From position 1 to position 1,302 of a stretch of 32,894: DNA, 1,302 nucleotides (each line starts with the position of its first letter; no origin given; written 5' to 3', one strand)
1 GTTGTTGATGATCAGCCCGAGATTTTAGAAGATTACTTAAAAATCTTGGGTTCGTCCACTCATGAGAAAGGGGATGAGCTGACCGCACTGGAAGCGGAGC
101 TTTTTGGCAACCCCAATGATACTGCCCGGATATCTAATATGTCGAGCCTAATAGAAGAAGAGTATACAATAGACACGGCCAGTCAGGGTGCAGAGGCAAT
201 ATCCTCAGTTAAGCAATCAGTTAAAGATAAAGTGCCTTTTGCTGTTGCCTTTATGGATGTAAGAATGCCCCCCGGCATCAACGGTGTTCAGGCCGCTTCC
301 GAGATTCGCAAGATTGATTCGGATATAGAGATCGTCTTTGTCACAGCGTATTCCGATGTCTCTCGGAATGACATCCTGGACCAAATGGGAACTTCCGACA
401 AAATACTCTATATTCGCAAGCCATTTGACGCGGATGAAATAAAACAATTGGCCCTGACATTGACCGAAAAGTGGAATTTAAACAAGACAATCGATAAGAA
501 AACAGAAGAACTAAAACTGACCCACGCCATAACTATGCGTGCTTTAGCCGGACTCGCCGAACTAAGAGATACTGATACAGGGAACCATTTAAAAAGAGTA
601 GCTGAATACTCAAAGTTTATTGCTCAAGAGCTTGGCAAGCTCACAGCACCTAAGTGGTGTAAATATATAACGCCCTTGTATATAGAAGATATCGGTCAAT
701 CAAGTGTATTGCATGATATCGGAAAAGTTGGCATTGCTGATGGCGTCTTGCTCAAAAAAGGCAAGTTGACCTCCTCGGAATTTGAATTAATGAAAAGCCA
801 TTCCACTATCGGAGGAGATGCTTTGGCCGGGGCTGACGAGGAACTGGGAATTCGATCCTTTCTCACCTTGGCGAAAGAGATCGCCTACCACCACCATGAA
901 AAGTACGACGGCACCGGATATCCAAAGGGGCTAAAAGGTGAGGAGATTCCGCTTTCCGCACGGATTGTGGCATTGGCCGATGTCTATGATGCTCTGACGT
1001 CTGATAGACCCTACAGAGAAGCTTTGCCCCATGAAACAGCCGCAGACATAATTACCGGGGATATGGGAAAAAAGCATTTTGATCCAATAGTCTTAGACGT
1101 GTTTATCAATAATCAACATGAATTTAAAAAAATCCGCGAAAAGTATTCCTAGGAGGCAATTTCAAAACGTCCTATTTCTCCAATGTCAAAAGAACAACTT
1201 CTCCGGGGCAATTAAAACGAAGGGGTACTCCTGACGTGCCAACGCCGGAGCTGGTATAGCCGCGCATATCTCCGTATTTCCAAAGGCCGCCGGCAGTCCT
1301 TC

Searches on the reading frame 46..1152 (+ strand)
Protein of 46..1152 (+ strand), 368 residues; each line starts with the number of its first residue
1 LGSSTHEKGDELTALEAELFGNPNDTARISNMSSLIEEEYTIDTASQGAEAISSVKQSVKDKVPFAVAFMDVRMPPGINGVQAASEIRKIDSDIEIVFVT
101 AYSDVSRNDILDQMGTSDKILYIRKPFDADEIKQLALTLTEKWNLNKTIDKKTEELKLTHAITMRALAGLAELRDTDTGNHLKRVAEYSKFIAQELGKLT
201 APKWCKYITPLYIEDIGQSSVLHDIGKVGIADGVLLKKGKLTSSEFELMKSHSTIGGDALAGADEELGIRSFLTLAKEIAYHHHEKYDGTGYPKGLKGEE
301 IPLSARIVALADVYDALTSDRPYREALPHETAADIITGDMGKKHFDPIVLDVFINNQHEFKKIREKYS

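Call 7: search_protein_families(library=pfam, proteins=[window:46-1152:+], max_evalue=0.001)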
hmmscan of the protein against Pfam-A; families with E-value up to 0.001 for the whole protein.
window:46-1152:+ (368 aa): 3 families
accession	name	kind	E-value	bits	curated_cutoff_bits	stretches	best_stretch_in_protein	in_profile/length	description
PF13487.12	HD_5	-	5e-28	98.4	27.2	1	170-347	6-168/170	HD domain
PF01966.28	HD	-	3.4e-16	60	22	1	179-316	2-115/116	HD domain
PF00072.30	Response_reg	-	2.3e-13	50.7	30.2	1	30-134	12-108/111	Response regulator receiver domain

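Call 18: search_protein_families(library=ncbifam, proteins=[window:46-1152:+], max_evalue=0.00001)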
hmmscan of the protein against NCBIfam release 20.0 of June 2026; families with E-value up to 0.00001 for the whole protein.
window:46-1152:+ (368 aa): 20 families
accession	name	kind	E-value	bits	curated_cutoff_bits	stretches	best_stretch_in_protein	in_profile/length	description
NF053512.1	nitric_RR_NosR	exception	4.2e-38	131.5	400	1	146-362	160-359/422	response regulator c-di-GMP phosphodiesterase, NosR family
NF008469.0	PRK11361.1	equivalog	3.2e-11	42.6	714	1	25-137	14-117/461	acetoacetate metabolism transcriptional regulator AtoC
NF051850.1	RespRegRprY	equivalog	3.9e-09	36.2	370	1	36-133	25-113/234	response regulator transcription factor RprY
NF041367.1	CheY_Halo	equivalog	7e-09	36.1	200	1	34-133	16-107/114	chemotaxis protein CheY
NF045944.1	ResRegRpaBCyano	equivalog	2e-08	33.9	330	1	37-147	19-119/229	response regulator transcription factor RpaB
NF052313.1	T9SS_RR_PorX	equivalog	2.9e-08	33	300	1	35-154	20-127/513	T9SS response regulator signal transducer PorX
NF040689.1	MtrAB_MtrA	equivalog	9.2e-08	31.7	300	1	25-132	6-105/219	MtrAB system response regulator MtrA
NF010076.0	PRK13557.1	subfamily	9.7e-08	30.9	631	1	27-131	428-524/540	histidine kinase famiy protein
NF008677.0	PRK11697.1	equivalog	3.4e-07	29.9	246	1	30-155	15-132/238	two-component system response regulator BtsR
TIGR01818.1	ntrC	equivalog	4.1e-07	29.2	558.6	1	33-138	16-112/463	nitrogen regulation protein NR(I)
NF045901.1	HisKinLetSLeg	equivalog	4.1e-07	28.4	1650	1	31-144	686-793/906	two-component system sensor histidine kinase LetS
NF046049.1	quorum_RR_AgrA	equivalog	4.5e-07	29.7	400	1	36-120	26-108/238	quorum-sensing response regulator AgrA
NF033791.1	ActR_PrrA_rreg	equivalog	1.1e-06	28.8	250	1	47-138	29-114/173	ActR/PrrA/RegA family redox response regulator transcription factor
NF046020.1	HisKinCckABruc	equivalog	2e-06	26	1000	1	6-136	740-860/868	cell cycle histidine kinase CckA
NF041734.1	resp_reg_RppA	equivalog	2.6e-06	26.9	250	1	34-136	19-114/229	two-component system response regulator RppA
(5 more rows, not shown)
